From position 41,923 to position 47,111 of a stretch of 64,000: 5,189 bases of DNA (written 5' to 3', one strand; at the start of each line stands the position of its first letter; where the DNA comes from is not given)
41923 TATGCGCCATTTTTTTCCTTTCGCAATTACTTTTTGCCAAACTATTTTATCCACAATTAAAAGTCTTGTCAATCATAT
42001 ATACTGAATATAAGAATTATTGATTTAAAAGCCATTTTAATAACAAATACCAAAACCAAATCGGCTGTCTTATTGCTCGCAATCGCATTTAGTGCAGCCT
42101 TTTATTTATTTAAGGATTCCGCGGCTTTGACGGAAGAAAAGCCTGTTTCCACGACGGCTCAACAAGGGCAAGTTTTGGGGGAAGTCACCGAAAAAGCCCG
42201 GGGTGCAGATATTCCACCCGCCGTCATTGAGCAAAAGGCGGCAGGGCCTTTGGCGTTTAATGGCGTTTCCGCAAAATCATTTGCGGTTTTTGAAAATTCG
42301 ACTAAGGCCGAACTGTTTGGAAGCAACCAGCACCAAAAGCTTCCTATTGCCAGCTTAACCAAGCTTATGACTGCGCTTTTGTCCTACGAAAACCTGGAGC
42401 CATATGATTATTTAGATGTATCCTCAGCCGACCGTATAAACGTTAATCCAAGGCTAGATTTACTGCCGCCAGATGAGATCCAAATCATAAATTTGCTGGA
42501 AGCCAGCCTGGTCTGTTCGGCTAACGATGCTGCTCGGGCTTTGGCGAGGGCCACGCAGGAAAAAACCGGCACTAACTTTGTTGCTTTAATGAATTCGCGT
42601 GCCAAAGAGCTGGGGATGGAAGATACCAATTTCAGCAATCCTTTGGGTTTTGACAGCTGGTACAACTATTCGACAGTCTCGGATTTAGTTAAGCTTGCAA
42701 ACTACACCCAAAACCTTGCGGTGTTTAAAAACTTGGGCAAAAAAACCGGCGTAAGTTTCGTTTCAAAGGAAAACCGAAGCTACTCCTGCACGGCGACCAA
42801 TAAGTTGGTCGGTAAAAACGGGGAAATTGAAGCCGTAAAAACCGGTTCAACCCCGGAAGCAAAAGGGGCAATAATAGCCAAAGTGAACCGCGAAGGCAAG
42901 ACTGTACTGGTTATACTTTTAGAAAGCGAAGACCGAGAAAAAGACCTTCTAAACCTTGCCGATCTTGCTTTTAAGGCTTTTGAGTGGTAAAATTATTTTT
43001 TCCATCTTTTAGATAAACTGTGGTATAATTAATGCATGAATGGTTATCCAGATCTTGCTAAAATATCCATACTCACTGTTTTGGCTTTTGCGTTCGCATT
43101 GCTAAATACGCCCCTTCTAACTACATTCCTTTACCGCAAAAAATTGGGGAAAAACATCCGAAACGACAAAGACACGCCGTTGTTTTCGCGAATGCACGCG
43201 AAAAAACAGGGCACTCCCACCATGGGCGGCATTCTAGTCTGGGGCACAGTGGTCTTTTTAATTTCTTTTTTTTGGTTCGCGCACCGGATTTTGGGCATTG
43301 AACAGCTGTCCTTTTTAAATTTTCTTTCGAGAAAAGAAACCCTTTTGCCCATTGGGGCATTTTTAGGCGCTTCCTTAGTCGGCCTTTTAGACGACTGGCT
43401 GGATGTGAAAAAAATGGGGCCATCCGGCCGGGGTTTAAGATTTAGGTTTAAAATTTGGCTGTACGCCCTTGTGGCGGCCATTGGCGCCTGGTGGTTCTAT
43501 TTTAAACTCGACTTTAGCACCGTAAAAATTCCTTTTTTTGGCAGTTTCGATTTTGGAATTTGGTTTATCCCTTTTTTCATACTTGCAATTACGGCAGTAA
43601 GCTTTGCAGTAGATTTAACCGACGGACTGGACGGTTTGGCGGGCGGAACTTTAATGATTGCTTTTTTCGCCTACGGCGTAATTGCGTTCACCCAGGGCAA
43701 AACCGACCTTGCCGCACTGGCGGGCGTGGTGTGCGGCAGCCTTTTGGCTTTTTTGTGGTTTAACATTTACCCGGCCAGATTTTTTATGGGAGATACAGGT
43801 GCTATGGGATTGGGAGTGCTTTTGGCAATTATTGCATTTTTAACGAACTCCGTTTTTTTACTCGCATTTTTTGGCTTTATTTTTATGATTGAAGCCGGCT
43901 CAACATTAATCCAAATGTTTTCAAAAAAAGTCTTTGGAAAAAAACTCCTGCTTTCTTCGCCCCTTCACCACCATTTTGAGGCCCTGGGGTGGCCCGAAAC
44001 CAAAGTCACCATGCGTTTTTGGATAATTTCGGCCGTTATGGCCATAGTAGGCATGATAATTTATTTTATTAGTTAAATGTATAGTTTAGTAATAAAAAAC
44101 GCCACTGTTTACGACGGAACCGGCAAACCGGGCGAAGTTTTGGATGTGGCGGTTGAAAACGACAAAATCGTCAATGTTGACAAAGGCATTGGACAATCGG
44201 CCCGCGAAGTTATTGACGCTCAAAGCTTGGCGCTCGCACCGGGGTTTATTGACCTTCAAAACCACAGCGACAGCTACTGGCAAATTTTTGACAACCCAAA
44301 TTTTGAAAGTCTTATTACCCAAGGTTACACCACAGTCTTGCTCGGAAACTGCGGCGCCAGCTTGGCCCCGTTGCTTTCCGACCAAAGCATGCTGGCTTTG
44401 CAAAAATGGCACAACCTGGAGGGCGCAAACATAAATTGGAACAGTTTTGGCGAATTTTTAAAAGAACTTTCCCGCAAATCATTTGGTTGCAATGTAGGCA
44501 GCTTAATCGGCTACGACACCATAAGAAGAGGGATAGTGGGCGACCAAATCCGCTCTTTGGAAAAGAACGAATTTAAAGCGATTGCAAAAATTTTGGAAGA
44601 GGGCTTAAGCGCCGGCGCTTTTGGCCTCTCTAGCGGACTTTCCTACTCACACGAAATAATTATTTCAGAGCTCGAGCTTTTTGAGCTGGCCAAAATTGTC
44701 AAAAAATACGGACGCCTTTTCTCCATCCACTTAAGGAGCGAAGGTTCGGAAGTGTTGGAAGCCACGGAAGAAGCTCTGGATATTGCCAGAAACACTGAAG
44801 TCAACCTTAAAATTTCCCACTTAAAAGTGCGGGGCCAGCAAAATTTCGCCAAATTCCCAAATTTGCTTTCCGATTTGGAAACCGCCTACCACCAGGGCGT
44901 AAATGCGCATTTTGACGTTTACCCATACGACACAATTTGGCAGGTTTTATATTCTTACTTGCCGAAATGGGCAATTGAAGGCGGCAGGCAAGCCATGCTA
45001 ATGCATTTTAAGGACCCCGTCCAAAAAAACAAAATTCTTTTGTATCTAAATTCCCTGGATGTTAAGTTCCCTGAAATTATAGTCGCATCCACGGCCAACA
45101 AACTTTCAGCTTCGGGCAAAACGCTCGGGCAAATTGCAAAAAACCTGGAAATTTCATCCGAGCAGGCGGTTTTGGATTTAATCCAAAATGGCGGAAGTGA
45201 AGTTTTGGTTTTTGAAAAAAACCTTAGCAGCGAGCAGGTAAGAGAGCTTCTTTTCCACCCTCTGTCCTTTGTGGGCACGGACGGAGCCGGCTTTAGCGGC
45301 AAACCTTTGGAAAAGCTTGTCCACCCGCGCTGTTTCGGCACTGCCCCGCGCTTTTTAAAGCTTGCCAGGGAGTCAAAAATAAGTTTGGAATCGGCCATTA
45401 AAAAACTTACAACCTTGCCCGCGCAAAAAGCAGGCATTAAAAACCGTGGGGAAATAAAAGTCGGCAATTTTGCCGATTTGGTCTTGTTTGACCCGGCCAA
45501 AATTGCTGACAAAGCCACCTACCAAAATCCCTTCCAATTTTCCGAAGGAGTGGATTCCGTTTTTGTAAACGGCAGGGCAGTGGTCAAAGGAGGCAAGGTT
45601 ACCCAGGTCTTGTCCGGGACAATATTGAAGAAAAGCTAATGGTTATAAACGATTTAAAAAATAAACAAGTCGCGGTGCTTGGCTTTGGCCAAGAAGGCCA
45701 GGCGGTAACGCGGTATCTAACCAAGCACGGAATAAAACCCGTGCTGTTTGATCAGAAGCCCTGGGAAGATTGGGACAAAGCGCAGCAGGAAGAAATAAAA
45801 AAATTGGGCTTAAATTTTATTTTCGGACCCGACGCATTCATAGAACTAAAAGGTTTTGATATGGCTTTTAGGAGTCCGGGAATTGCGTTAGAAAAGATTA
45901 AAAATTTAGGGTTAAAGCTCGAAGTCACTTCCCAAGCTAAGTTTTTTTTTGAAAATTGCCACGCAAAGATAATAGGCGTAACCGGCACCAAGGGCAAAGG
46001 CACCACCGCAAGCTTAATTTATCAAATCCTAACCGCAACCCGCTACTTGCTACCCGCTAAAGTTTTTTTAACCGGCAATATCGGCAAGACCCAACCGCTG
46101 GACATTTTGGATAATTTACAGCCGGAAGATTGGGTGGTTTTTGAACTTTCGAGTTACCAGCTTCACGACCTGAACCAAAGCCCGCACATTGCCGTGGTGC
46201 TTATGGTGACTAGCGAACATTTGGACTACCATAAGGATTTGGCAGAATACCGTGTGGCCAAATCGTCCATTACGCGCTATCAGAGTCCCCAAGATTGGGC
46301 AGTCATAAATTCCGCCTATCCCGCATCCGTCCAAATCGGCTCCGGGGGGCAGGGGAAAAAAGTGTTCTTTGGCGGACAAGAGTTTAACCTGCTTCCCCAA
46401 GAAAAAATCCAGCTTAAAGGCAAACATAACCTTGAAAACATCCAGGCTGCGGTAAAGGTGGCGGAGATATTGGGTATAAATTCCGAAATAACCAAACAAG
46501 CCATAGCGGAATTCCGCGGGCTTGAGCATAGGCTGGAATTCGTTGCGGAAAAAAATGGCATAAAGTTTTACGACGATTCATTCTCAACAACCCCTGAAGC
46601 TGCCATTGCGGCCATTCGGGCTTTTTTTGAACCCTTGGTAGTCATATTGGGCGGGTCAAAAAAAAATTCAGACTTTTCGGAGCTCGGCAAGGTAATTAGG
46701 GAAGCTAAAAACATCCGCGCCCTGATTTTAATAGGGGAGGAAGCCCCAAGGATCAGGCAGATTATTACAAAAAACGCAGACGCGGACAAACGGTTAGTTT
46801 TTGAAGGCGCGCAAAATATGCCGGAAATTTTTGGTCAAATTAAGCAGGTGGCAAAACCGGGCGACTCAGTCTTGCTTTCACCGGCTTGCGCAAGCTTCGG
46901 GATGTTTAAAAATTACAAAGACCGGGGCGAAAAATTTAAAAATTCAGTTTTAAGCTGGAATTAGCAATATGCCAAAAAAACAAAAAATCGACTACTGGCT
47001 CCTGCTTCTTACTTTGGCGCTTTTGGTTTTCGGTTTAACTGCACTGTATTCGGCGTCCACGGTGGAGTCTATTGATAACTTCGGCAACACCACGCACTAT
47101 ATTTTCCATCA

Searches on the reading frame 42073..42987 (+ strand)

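Call 9: search_protein_families(library=pfam, proteins=[window:42073-42987:+], max_evalue=0.001)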
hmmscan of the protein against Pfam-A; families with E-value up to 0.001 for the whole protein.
window:42073-42987:+ (305 aa): 2 families
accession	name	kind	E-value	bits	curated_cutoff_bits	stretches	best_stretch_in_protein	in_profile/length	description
PF00768.25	Peptidase_S11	-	6.4e-33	114.6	27.6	1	64-284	9-236/239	D-alanyl-D-alanine carboxypeptidase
PF13354.11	Beta-lactamase2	-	1.7e-07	31.2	22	1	74-208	5-142/214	Beta-lactamase enzyme family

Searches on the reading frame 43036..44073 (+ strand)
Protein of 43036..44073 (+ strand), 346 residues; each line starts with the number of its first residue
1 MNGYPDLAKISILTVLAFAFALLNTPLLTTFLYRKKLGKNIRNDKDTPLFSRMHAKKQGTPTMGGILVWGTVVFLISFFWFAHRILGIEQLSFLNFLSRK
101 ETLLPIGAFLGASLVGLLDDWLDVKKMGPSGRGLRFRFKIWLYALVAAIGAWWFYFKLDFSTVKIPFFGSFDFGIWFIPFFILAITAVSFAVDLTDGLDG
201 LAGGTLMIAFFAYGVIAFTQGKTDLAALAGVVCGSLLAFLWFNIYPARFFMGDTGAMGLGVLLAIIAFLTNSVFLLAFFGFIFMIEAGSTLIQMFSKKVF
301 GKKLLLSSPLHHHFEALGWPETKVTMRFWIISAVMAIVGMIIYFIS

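Call 9: search_protein_families(library=pfam, proteins=[window:43036-44073:+], max_evalue=0.001)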
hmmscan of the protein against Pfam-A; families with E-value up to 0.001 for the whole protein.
window:43036-44073:+ (346 aa): 2 families
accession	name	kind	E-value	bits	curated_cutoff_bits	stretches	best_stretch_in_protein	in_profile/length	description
PF00953.26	Glycos_transf_4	-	5.8e-31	108.1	27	1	107-269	6-158/160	Glycosyl transferase family 4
PF10555.14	MraY_sig1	-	0.0003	20.5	20.1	1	57-67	1-11/13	Phospho-N-acetylmuramoyl-pentapeptide-transferase signature 1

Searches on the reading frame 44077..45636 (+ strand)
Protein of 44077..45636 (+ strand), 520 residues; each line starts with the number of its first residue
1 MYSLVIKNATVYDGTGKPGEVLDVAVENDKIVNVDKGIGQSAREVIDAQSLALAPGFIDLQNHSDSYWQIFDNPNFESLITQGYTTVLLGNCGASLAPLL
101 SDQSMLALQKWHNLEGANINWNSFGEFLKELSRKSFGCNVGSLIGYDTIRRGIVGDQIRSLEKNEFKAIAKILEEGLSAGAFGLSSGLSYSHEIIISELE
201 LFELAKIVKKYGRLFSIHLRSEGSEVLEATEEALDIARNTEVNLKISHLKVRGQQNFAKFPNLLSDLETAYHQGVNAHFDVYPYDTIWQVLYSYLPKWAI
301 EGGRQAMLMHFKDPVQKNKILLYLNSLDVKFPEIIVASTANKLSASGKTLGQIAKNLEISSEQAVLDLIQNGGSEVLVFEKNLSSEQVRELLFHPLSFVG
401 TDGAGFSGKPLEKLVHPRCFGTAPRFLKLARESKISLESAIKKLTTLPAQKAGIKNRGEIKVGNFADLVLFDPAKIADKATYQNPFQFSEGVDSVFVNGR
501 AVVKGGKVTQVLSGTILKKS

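Call 9: search_protein_families(library=pfam, proteins=[window:44077-45636:+], max_evalue=0.001)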
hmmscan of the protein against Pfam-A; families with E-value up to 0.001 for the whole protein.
window:44077-45636:+ (520 aa): 2 families
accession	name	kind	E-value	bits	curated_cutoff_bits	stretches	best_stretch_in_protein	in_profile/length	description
PF07969.17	Amidohydro_3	-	2.7e-14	54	29.7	2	386-503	357-472/472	Amidohydrolase family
PF01979.26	Amidohydro_1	-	8.6e-14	52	25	1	389-502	244-345/345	Amidohydrolase family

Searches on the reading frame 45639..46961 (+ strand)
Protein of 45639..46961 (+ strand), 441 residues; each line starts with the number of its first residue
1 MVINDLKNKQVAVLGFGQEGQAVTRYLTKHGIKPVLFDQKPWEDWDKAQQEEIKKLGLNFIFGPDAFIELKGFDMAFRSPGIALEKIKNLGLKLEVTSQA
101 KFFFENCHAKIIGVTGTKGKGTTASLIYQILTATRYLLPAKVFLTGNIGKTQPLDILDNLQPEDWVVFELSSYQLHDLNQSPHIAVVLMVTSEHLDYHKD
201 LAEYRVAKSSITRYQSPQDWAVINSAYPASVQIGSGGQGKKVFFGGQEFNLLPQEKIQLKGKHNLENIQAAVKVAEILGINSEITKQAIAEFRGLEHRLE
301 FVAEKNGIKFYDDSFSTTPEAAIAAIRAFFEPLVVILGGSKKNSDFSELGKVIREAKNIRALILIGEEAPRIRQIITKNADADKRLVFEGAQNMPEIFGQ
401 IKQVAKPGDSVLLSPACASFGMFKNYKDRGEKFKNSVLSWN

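Call 9: search_protein_families(library=pfam, proteins=[window:45639-46961:+], max_evalue=0.001)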
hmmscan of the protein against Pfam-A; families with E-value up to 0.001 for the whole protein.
window:45639-46961:+ (441 aa): 4 families
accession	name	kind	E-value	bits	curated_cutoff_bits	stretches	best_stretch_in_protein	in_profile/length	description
PF08245.18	Mur_ligase_M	-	1.3e-22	81.2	24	1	114-269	1-194/200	Mur ligase middle domain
PF02875.26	Mur_ligase_C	-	3e-14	54.4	28.4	1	297-417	1-127/127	Mur ligase, glutamate ligase domain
PF21799.2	MurD-like_N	-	1.1e-05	26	27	1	9-86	1-73/88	Mur ligase MurD-like, N-terminal domain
PF07991.19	KARI_N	-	0.00071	19.6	20.6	0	6-54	2-50/165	Acetohydroxy acid isomeroreductase, NADPH-binding domain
